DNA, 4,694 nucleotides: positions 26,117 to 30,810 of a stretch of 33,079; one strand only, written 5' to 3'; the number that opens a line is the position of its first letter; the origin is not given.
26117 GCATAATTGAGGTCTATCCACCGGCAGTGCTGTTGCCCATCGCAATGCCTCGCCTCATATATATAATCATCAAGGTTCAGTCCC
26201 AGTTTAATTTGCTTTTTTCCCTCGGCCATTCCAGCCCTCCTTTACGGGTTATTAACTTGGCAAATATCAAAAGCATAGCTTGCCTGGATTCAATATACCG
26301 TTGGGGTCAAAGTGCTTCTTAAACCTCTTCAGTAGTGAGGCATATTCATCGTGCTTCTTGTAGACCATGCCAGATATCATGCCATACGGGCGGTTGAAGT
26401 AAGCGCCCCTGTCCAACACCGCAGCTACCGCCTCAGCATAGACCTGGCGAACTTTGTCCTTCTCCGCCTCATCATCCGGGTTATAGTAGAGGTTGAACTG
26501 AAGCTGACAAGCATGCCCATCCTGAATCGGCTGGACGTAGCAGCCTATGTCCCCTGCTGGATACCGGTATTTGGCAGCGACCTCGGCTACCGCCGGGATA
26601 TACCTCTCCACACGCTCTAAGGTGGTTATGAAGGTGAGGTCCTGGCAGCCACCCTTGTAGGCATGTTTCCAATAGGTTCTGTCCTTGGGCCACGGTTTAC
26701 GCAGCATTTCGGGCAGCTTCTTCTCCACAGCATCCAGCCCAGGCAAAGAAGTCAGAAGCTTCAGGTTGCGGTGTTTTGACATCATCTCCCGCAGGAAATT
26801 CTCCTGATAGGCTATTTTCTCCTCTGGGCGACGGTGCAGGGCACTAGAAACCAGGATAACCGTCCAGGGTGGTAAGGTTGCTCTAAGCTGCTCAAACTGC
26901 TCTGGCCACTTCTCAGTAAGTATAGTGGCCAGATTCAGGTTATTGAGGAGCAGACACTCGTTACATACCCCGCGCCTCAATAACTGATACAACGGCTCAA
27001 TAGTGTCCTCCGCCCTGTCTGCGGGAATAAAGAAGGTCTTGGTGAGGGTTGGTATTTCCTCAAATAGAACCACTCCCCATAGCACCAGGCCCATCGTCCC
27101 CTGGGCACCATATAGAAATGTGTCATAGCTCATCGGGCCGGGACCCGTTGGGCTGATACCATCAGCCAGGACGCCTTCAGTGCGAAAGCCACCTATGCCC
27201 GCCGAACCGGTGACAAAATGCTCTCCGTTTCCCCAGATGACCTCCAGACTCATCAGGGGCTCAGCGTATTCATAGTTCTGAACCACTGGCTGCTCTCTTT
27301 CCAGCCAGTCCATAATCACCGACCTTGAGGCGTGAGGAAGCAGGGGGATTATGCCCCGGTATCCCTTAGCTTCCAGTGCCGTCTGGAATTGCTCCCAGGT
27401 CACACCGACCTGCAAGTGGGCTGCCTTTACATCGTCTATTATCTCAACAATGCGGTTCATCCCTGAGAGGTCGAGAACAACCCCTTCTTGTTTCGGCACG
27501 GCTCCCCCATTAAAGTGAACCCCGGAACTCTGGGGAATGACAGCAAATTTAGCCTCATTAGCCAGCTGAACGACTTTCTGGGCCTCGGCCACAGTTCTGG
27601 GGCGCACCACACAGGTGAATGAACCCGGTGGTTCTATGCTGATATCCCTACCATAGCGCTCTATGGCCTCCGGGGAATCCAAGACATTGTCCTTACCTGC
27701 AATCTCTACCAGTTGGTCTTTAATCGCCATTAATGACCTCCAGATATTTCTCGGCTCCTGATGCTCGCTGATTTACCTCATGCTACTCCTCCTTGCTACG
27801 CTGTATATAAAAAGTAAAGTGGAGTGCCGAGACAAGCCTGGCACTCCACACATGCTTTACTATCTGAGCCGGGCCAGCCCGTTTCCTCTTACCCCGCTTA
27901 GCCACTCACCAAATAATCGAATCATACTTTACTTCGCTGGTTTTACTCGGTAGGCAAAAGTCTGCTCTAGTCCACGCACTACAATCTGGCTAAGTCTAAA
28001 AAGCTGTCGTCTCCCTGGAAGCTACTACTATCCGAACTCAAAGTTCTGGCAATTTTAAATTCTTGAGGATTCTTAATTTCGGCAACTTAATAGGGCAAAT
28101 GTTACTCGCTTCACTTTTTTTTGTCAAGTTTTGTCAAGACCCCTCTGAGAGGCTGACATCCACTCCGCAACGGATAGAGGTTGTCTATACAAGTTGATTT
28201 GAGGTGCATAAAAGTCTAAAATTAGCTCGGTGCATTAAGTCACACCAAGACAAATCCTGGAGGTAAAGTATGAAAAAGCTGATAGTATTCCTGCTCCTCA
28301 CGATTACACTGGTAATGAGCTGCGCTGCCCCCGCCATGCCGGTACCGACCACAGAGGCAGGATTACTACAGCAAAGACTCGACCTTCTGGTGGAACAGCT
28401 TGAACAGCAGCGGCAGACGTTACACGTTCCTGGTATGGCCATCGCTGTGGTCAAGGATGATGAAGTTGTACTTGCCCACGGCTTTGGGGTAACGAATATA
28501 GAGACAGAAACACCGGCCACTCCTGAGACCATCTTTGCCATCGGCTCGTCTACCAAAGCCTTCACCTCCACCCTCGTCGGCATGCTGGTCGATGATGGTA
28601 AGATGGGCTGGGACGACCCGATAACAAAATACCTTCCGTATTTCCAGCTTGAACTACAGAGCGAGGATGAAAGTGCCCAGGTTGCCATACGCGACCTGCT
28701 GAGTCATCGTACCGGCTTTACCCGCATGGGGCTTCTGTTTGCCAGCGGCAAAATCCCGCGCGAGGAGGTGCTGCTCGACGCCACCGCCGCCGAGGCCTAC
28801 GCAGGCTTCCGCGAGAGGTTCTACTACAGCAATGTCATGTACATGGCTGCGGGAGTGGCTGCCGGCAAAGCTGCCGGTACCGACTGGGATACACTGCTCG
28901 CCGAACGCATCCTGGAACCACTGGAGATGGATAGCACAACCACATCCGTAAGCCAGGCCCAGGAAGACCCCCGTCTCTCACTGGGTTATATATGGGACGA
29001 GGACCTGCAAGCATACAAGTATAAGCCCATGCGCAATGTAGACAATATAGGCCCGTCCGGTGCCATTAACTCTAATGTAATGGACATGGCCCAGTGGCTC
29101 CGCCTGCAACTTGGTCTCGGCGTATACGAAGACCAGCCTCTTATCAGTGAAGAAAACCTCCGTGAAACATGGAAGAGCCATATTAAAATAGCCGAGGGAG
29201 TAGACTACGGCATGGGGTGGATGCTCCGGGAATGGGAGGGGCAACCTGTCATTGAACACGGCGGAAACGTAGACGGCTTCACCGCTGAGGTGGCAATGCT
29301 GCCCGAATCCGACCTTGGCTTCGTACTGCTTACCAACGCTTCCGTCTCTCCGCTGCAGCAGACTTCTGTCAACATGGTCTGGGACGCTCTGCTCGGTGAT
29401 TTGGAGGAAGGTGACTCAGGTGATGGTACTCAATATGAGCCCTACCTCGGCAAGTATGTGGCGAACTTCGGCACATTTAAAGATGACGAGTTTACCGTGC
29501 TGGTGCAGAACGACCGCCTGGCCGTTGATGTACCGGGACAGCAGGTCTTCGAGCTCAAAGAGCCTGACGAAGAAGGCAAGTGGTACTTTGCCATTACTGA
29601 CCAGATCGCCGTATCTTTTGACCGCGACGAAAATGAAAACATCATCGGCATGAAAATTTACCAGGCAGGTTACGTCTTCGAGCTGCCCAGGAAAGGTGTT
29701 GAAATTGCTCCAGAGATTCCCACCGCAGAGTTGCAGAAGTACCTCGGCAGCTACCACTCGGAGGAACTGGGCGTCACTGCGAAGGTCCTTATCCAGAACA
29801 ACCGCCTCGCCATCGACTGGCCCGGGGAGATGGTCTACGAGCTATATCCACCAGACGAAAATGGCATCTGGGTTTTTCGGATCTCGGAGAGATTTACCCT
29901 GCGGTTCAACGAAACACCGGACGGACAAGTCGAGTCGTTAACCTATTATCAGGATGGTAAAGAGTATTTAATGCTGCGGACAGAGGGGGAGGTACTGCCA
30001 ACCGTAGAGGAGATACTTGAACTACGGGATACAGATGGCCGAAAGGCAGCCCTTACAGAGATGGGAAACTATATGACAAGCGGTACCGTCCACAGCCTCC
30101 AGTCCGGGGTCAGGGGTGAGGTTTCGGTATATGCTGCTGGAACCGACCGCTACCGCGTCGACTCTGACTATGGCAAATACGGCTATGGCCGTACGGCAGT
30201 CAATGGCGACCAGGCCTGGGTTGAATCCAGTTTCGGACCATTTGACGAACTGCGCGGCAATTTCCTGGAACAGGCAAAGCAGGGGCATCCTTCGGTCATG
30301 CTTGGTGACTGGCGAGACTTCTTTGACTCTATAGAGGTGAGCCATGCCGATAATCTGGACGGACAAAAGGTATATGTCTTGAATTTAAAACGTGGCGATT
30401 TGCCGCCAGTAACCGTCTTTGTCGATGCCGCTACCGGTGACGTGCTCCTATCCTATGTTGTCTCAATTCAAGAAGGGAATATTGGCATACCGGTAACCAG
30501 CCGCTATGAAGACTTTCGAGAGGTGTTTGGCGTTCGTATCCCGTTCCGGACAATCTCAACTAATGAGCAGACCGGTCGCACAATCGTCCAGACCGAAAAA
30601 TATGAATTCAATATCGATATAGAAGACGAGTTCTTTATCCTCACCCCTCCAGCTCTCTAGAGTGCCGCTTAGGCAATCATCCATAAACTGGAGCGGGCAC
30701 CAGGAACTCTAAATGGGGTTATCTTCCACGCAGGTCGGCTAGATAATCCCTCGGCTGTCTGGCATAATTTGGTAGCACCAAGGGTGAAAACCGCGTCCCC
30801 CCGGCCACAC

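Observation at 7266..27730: Two inverted paralogous modules (flavoprotein, CCG Fe-S protein, flavoprotein) plus a partial third: five VAO/GlcD-type proteins within 20 kb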

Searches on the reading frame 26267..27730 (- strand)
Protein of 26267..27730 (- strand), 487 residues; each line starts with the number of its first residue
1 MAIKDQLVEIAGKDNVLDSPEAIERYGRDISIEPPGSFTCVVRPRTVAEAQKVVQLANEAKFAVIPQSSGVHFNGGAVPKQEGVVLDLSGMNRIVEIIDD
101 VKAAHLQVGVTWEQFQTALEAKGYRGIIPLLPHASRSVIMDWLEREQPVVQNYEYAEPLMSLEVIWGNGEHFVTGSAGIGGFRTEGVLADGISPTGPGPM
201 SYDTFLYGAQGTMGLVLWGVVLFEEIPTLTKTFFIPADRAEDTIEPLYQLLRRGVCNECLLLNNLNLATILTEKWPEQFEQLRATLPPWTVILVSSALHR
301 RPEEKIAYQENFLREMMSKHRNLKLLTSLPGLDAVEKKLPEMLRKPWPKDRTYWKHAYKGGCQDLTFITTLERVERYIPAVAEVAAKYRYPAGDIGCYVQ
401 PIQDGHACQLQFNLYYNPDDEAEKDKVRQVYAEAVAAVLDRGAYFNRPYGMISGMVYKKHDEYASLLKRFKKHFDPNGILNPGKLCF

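Call 3: search_protein_families(library=pfam, proteins=[window:26267-27730:-])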
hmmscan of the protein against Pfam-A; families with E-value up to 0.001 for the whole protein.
window:26267-27730:- (487 aa): 2 families
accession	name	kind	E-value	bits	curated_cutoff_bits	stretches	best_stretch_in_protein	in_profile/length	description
PF01565.28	FAD_binding_4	-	4.8e-20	72.1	26.4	1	40-125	3-87/139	FAD binding domain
PF02913.24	FAD-oxidase_C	-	1.3e-08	35.3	21.2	1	371-485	137-248/248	FAD linked oxidases, C-terminal domain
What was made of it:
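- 26267..27730 (-): B1: short VAO-fold flavoprotein of module B (487 aa, 54.8 kDa). Pfam (call 3).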

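Call 5: search_protein_families(library=ncbifam, proteins=[window:26267-27730:-], max_evalue=0.001)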
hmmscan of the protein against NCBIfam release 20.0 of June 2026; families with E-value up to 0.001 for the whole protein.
window:26267-27730:- (487 aa): 6 families
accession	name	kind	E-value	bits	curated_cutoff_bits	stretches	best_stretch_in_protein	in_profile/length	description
TIGR00387.1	glcD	equivalog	3.4e-17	62.4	567.9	1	41-124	1-84/413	glycolate oxidase subunit GlcD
NF008408.0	PRK11230.1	equivalog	2.1e-10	39.7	897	1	16-111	34-129/499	glycolate oxidase subunit GlcD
NF049975.1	2HglutDHaseYdiJ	equivalog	2.6e-08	32.1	1350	1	40-124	54-140/1018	D-2-hydroxyglutarate dehydrogenase YdiJ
NF008387.0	PRK11183.1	equivalog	1.2e-06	27.4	391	1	3-121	11-132/570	D-lactate dehydrogenase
NF053785.1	DcplphribOxDprE1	equivalog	0.00059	19.2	500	0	39-133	16-106/449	decaprenylphosphoryl-beta-D-ribose oxidase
TIGR01676.1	GLDHase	equivalog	0.0009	18.2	458.25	0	42-121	66-143/541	L-galactonolactone dehydrogenase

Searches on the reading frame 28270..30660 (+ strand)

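Call 4: search_protein_families(library=pfam, proteins=[window:28270-30660:+])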
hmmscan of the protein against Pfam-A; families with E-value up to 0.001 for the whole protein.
window:28270-30660:+ (796 aa): 3 families
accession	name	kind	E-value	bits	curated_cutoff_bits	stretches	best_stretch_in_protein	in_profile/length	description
PF00144.29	Beta-lactamase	-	7.1e-61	206.6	27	1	42-360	2-313/329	Beta-lactamase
PF11954.13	DUF3471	-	1.5e-09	38.6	29.3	1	479-560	3-89/103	Domain of unknown function (DUF3471)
PF03413.25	PepSY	-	0.00024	21.8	24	0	693-727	24-58/60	Peptidase propeptide and YPEB domain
